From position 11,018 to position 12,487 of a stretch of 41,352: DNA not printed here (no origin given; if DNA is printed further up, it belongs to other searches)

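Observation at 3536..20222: A 17-kb co-directional haem-to-cytochrome super-cluster: alternative (siroheme-dependent) haem pathway, System II maturation and extracytoplasmic cytochromes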

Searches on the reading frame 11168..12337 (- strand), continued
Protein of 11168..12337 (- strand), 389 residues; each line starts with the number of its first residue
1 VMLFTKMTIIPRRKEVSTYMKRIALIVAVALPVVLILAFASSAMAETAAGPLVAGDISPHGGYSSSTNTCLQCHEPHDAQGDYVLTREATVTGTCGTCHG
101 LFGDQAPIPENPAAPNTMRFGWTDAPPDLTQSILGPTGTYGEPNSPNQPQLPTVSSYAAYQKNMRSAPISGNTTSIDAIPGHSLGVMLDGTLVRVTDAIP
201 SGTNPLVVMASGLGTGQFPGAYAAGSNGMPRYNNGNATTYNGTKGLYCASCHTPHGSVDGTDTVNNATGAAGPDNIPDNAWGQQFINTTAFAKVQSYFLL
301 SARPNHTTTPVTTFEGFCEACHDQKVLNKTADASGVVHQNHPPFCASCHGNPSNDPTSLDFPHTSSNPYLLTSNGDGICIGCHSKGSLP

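Call 38: search_solved_structures(query=A2, max_evalue=1, show_alignments=1)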
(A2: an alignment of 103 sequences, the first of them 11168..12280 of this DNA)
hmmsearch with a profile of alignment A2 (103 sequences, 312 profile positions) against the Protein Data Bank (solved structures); distinct sequences matched with E-value up to 1: 11.
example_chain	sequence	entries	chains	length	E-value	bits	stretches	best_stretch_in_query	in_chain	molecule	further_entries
6ef8_A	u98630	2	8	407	9.1e-10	41.6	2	57-262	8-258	C-type cytochrome OmcS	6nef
7tfs_A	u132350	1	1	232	3.4e-06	29.9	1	171-265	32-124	Cytochrome c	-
6r2q_A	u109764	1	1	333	0.00017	24.3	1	52-97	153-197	Cystathionine beta-synthase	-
9yuq_N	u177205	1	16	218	0.00063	22.4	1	28-201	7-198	Putative multiheme cytochrome c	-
4rkm_A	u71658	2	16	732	0.0039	19.9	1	175-271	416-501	MccA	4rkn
8hdd_B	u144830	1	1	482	0.014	18.1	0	21-64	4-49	Glucose dehydrogenase beta subunit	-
1fcd_C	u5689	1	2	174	0.087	15.4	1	188-249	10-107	FLAVOCYTOCHROME C SULFIDE DEHYDROGENASE (CYTOCHROME SUBUNIT)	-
2ozy_A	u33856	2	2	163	0.61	12.6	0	238-310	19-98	Cytochrome c-type protein nrfB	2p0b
6v59_A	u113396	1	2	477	0.69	12.5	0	181-203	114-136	Di-haem cytochrome c peroxidase family protein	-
6nx0_A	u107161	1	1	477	0.69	12.5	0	181-203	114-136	Di-haem cytochrome c peroxidase family protein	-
2j7a_C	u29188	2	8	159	0.91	12.1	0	236-273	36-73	CYTOCHROME C QUINOL DEHYDROGENASE NRFH | NAPC/NIRT CYTOCHROME C FAMILY PROTEIN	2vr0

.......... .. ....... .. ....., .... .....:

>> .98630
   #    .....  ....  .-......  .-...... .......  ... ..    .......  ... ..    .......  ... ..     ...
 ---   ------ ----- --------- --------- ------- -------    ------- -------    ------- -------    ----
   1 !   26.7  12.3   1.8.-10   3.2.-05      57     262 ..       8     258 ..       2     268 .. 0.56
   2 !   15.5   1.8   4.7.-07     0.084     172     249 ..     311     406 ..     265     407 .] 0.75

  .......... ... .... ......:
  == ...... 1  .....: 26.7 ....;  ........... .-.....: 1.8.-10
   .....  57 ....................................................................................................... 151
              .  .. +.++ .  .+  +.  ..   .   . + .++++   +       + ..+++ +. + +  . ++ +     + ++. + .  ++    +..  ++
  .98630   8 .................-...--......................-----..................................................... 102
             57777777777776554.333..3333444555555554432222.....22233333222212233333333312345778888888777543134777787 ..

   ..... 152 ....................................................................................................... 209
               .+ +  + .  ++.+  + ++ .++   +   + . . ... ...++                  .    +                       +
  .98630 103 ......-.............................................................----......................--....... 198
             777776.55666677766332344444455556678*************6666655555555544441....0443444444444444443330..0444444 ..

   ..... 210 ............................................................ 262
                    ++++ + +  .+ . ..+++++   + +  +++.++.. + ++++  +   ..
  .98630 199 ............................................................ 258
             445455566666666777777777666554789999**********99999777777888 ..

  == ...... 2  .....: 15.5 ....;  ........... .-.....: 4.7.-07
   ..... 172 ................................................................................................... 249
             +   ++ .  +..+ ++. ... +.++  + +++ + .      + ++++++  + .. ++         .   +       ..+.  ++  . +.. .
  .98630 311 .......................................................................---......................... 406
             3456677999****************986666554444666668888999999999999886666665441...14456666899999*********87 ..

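Call 44: predict_structure(alignment_id=A2)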
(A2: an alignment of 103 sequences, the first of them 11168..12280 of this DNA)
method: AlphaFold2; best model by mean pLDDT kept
length: 370 residues; sequences in the alignment: 103
mean_pLDDT: 66.7   pTM: 0.64
mean pLDDT of the five models: 66.7, 62.3, 57.8, 51.9, 51.5
residues with pLDDT >= 90: 19; 70-90: 154; 50-70: 116; < 50: 81
segments of 3 or more residues with pLDDT < 50: 26-53, 96-100, 112-115, 119-124, 129-134, 195-197, 200-204, 242-248, 250-261
pLDDT, mean of each block of 10 residues (from residue 1): 92 90 51 40 40 51 63 77 71 50 56 48 49 56 69 65 72 84 87 54 55 82 79 63 46 45 66 57 84 86 76 64 76 84 78 83 79
secondary structure, 60 per line:
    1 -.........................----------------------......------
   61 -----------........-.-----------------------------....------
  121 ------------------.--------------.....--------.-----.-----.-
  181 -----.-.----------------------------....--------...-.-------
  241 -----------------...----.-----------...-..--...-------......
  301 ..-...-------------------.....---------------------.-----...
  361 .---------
elements in order: H2-26 H49-54 H72-79 H111-114 H154-158 H295-302 H326-329 H358-361

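Call 48: fold_search(model_id=the predicted structure, library=pdb)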
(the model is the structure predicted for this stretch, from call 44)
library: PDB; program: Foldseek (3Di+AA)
matches with E <= 10: 0; with E <= 0.001: 0
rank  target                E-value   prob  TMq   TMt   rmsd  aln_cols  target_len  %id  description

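Call 75: list_cluster_members(proteins=[P0241, window:11168-12280:-, window:6518-7576:-, window:17442-18641:-])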
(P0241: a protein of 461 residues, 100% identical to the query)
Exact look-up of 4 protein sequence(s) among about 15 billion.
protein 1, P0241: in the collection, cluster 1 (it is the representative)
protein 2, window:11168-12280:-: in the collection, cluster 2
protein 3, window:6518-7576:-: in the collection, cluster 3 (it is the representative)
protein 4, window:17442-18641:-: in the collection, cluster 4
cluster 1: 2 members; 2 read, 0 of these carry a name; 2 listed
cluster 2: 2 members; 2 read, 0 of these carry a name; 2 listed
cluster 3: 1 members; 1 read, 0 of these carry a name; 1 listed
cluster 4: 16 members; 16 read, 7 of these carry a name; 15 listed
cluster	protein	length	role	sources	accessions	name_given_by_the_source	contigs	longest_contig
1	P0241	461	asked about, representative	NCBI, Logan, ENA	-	-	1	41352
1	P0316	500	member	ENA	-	-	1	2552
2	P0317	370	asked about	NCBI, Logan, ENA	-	-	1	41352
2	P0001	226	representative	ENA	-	-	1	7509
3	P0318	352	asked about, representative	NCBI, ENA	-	-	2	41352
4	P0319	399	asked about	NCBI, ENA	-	-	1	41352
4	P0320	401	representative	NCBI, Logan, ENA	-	-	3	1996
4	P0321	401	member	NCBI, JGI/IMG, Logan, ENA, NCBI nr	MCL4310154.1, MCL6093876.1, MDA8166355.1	MAG: radical SAM protein [Actinomycetota bacterium] | radical SAM protein [Actinomycetota bacterium]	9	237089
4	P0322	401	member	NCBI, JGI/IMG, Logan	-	radical SAM protein with 4Fe4S-binding SPASM domain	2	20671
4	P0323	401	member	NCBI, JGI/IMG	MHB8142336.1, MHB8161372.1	MAG: radical SAM protein [Thermoleophilia bacterium] | radical SAM protein with 4Fe4S-binding SPASM domain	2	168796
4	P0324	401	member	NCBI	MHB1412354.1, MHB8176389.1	MAG: radical SAM protein [Thermoleophilia bacterium]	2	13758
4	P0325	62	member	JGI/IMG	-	radical SAM protein with 4Fe4S-binding SPASM domain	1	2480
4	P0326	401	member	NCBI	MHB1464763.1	MAG: radical SAM protein [Thermoleophilia bacterium]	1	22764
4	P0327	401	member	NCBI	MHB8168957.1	MAG: radical SAM protein [Thermoleophilia bacterium]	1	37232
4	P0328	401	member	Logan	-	-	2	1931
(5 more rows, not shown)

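Call 88: find_encoding_contigs(protein=P0007, flank=10000, max_places=1)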
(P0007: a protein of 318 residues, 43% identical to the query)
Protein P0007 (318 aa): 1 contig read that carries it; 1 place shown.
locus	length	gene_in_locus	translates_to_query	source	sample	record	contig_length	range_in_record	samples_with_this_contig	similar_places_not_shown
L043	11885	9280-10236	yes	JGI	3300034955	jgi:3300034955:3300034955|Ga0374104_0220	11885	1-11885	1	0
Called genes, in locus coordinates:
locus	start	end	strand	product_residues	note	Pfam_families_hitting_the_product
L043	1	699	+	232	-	?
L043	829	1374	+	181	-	PF13419:HAD_2, PF00702:Hydrolase, PF12710:HAD (weak), PF13242:Hydrolase_like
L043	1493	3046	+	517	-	PF00590:TP_methylase, PF02602:HEM4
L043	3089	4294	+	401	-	PF13353:Fer4_12 (weak), PF04055:Radical_SAM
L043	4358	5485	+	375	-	PF04055:Radical_SAM, PF13353:Fer4_12 (weak), PF13186:SPASM (weak)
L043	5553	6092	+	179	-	PF13404:HTH_AsnC-type, PF22451:NirdL-like_HTH, PF17805:AsnC_trans_reg2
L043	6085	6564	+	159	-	PF22451:NirdL-like_HTH, PF17805:AsnC_trans_reg2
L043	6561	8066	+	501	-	PF13231:PMT_2 (weak)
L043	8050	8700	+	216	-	PF05401:NodS (weak), PF13489:Methyltransf_23, PF00891:Methyltransf_2, PF01209:Ubie_methyltran (weak), PF13847:Methyltransf_31, PF08241:Methyltransf_11, PF08242:Methyltransf_12, PF13649:Methyltransf_25, +1 more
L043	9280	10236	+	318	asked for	PF03264:Cytochrom_NNT (faint), PF14522:Cytochrome_C7 (faint), PF14537:Cytochrom_c3_2 (faint), PF09699:Paired_CXXCH_1 (weak)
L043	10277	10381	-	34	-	-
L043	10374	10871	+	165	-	-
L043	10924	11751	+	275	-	PF09699:Paired_CXXCH_1 (faint), PF14522:Cytochrome_C7 (faint), PF22113:Mtrc-MtrF_II-IV_dom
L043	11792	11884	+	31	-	?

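Call 89: find_encoding_contigs(protein=P0004, flank=10000, max_places=1)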
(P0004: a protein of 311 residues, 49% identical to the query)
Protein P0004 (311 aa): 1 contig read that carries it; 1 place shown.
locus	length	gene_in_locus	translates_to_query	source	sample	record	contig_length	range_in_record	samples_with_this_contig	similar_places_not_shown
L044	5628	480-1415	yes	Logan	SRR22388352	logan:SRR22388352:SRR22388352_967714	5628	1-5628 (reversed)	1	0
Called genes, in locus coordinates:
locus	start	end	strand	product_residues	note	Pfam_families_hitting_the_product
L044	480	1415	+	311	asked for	PF14537:Cytochrom_c3_2 (faint), PF09699:Paired_CXXCH_1 (weak), PF22678:Cytochrom_c_NrfB-like (faint), PF09699:Paired_CXXCH_1 (weak)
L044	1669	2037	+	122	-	-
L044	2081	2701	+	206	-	PF16068:DUF4810 (faint), PF21033:RMD1-3 (faint), PF00515:TPR_1 (faint), PF07719:TPR_2 (faint), PF13174:TPR_6 (faint), PF13414:TPR_11 (faint), PF13424:TPR_12 (faint), PF13432:TPR_16 (weak), +7 more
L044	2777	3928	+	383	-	PF01731:Arylesterase (faint), PF08450:SGL (faint), PF01436:NHL (faint), PF17170:DUF5128 (faint)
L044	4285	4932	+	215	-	PF00406:ADK, PF13207:AAA_17, PF05191:ADK_lid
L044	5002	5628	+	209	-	?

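Call 91: search_protein_families(library=pfam, proteins=[L001:11646-12467:+], max_evalue=0.01)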
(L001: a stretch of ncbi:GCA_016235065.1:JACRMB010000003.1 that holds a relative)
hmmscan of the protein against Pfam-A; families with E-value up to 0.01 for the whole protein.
L001:11646-12467:+ (273 aa): 4 families
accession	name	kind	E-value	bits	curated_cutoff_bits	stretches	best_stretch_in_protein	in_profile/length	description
PF09699.15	Paired_CXXCH_1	-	2.2e-12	46.9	20.6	2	62-94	8-38/41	Doubled CXXCH motif (Paired_CXXCH_1)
PF22113.1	Mtrc-MtrF_II-IV_dom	-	3e-09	37.1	30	1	61-220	6-165/176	Outer membrane cytochrome MtrC/MtrF-like, domains II/IV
PF14522.11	Cytochrome_C7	-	3.9e-07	30.2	24.8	1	143-218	13-66/67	Cytochrome c7 and related cytochrome c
PF14537.11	Cytochrom_c3_2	-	2.2e-06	28.4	25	1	181-219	26-65/79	Cytochrome c3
